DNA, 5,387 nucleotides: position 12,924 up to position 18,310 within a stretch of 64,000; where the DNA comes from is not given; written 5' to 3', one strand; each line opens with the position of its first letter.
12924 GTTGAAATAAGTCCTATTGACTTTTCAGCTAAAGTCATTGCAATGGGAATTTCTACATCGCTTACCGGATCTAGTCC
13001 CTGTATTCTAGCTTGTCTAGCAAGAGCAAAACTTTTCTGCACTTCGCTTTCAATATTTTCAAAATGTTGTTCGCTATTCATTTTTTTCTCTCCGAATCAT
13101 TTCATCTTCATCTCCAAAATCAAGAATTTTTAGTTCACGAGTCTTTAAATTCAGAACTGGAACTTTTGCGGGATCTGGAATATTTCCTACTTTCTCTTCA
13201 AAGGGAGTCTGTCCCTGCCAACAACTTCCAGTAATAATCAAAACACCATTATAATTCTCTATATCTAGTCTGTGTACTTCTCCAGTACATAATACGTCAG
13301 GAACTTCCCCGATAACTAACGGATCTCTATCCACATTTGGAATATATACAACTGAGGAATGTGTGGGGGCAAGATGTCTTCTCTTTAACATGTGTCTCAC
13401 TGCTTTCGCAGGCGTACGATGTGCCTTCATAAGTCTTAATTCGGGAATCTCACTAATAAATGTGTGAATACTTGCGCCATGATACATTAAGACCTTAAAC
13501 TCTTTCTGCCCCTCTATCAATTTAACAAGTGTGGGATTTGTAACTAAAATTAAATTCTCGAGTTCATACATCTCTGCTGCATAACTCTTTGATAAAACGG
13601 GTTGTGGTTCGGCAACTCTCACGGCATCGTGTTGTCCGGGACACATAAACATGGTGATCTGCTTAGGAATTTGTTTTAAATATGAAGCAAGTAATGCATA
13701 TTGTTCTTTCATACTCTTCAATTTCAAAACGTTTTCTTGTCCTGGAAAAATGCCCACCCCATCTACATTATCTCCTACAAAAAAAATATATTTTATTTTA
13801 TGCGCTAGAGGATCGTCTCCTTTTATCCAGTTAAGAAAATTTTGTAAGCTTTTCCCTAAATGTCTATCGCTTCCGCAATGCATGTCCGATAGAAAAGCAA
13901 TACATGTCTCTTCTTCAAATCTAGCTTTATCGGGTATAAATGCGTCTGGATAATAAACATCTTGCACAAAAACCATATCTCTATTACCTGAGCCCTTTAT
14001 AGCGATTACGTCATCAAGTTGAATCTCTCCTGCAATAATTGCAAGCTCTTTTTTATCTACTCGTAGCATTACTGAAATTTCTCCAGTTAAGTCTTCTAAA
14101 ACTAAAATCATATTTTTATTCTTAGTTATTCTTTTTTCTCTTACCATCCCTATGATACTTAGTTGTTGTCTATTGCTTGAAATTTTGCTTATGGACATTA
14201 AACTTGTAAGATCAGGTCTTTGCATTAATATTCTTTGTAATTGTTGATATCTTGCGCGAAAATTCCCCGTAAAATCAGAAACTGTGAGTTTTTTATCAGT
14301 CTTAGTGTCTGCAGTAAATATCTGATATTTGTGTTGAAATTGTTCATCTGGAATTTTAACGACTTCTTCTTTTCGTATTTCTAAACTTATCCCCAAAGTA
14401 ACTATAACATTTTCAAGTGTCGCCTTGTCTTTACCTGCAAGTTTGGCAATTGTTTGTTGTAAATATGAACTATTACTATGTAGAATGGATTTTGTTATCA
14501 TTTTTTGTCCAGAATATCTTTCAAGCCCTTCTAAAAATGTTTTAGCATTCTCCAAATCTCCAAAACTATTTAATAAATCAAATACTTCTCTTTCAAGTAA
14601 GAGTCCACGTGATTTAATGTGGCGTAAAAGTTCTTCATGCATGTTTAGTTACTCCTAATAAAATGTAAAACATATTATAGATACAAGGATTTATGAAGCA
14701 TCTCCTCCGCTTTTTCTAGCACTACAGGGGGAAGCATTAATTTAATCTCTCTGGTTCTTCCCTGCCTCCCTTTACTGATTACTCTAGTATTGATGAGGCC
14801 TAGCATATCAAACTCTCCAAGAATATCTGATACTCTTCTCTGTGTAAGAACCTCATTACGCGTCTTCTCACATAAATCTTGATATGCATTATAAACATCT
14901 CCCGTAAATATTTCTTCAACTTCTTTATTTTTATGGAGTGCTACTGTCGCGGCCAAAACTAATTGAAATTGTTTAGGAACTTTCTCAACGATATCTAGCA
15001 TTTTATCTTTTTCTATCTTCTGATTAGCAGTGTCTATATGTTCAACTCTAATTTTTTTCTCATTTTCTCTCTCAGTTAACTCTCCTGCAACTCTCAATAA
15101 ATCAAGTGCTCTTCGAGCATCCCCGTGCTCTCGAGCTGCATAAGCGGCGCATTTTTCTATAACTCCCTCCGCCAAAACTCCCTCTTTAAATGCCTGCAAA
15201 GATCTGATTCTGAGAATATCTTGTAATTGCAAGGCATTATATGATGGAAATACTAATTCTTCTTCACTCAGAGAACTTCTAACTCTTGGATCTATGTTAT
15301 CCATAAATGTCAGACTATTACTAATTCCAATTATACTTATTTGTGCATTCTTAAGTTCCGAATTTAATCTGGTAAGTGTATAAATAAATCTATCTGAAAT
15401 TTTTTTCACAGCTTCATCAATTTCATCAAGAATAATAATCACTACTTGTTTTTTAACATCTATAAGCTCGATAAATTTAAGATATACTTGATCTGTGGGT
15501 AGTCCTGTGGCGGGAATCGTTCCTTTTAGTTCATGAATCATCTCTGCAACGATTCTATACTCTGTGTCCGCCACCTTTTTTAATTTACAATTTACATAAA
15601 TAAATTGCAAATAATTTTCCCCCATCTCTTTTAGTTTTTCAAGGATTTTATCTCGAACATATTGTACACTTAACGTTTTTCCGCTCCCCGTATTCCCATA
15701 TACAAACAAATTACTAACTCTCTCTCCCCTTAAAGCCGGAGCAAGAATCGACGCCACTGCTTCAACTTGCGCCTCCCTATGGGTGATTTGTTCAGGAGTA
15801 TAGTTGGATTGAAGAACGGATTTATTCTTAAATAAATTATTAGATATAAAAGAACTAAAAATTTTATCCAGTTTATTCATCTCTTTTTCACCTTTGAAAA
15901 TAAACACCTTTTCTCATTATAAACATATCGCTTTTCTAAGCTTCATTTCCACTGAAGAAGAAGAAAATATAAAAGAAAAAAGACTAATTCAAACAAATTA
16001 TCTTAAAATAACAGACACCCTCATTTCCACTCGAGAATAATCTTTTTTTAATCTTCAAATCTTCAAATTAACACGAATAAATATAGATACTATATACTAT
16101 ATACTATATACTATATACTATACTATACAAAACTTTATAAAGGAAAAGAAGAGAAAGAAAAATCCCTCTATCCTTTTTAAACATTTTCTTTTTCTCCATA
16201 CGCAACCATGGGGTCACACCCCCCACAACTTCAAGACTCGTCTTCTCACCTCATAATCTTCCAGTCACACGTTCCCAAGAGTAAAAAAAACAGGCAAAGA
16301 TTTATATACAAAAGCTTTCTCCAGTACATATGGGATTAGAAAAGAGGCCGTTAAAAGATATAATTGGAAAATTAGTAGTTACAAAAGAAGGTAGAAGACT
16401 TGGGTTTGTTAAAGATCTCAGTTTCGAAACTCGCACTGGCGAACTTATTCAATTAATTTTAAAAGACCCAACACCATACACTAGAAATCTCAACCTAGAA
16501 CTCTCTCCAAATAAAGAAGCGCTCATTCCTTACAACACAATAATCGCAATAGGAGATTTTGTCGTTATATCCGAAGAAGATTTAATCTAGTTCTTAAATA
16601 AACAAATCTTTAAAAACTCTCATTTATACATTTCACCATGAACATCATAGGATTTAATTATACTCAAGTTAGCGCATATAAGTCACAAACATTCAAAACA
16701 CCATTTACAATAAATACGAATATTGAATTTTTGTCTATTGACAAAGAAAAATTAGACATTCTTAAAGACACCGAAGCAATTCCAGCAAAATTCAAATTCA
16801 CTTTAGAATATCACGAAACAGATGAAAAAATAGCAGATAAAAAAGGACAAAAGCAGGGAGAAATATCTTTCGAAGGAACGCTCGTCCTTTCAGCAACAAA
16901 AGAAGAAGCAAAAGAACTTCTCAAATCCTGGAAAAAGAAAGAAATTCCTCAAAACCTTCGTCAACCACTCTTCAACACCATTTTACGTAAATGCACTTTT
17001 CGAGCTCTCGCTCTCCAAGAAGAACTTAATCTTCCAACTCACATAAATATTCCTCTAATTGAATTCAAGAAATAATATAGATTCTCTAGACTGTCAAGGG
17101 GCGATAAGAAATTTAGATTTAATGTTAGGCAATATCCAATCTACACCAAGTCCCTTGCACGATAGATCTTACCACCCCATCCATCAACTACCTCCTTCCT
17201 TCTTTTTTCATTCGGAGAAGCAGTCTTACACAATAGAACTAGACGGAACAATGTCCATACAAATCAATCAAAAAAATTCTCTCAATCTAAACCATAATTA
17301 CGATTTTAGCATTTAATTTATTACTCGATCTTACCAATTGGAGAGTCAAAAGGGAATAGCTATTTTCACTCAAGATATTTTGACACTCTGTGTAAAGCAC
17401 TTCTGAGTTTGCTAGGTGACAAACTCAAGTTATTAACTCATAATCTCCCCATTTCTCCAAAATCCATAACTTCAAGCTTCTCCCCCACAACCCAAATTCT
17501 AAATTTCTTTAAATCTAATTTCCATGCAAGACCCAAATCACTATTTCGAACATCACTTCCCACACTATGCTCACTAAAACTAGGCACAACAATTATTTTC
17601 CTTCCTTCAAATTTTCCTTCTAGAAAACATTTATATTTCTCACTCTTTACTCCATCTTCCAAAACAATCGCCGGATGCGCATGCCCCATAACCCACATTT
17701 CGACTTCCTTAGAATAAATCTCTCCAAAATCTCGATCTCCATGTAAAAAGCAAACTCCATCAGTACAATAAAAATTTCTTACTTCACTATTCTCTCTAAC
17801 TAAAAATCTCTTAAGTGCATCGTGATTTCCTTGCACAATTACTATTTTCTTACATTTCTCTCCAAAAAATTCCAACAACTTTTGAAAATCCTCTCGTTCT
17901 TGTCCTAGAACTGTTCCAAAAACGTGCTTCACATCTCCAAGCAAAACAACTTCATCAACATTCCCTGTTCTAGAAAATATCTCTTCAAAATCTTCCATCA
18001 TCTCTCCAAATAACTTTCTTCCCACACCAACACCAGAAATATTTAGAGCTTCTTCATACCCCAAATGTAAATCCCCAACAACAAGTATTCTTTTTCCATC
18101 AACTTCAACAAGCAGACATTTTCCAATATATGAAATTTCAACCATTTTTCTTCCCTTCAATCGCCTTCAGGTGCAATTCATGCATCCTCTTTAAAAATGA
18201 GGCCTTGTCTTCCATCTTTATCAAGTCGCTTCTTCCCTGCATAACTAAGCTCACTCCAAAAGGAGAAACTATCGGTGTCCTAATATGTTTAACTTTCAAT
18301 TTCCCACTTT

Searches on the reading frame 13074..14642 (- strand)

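Call 21: search_protein_families(library=pfam, proteins=[window:13074-14642:-], max_evalue=0.001)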
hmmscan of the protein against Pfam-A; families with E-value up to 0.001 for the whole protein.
window:13074-14642:- (522 aa): 3 families
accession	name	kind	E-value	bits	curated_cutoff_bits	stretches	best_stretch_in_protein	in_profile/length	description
PF04042.21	DNA_pol_E_B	-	3.3e-18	66.3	29.1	1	248-455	1-203/210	DNA polymerase alpha/epsilon subunit B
PF00149.33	Metallophos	-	5.1e-07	30.8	21.5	1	248-438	3-171/191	Calcineurin-like phosphoesterase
PF01336.31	tRNA_anti-codon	-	6e-06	26.5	27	1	162-218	2-56/75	OB-fold nucleic acid binding domain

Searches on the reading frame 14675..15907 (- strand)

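Call 21: search_protein_families(library=pfam, proteins=[window:14675-15907:-], max_evalue=0.001)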
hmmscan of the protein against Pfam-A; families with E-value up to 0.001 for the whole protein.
window:14675-15907:- (410 aa): 12 families
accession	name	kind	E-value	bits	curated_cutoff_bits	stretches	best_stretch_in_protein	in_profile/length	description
PF09079.17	Cdc6_C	-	8.6e-28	96.6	25.1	1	306-399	2-95/96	CDC6, C terminal winged helix domain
PF22703.2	Cdc6_lid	-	1.6e-23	82.8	27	1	229-295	1-67/68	Cdc6 AAA+ ATPase-type lid domain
PF13191.12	AAA_16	-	2.1e-08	35.3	32.6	1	42-166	3-144/167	AAA ATPase domain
PF13401.12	AAA_22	-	4.3e-08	34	27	1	66-196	7-124/130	AAA domain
PF00004.35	AAA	-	1.2e-06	29.5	21.2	1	68-218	2-127/131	ATPase family associated with various cellular activities (AAA)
PF00270.35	DEAD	-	3.9e-05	23.9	26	0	47-199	4-160/167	DEAD/DEAH box helicase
PF22606.2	Cdc6-ORC-like_ATPase_lid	-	4e-05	23.9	27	1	223-281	1-59/60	Cdc6/ORC-like, ATPase lid domain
PF01637.24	ATPase_2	-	0.00012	22.4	33.2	1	59-184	15-141/225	ATPase domain predominantly from Archaea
PF05621.17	TniB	-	0.00019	21.4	22.4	1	58-195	29-162/189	Bacterial TniB protein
PF24883.2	NPHP3_N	-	0.00047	20.8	24.8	0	65-186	23-154/164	Nephrocystin 3, N-terminal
PF00225.29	Kinesin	-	0.00064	19.2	29.3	0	31-84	48-95/327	Kinesin motor domain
PF05729.18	NACHT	-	0.00073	19.9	26.7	0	67-171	3-98/167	NACHT domain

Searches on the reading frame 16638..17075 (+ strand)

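Call 21: search_protein_families(library=pfam, proteins=[window:16638-17075:+], max_evalue=0.001)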
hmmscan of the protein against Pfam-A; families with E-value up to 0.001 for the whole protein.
window:16638-17075:+ (145 aa): 1 family
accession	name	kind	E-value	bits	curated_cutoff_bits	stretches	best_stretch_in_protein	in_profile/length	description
PF10595.14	FAM161A_B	-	0.00045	19.7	29.9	1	82-119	32-69/364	Protein FAM161A/B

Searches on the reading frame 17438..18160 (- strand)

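Call 21: search_protein_families(library=pfam, proteins=[window:17438-18160:-], max_evalue=0.001)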
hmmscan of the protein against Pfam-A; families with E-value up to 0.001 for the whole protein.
window:17438-18160:- (240 aa): 2 families
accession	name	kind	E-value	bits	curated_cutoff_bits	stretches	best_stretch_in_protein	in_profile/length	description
PF00149.33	Metallophos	-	3.1e-10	41.3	21.5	1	24-224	2-184/191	Calcineurin-like phosphoesterase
PF12850.12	Metallophos_2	-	1.3e-05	25.7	27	1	24-166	2-121/154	Calcineurin-like phosphoesterase superfamily domain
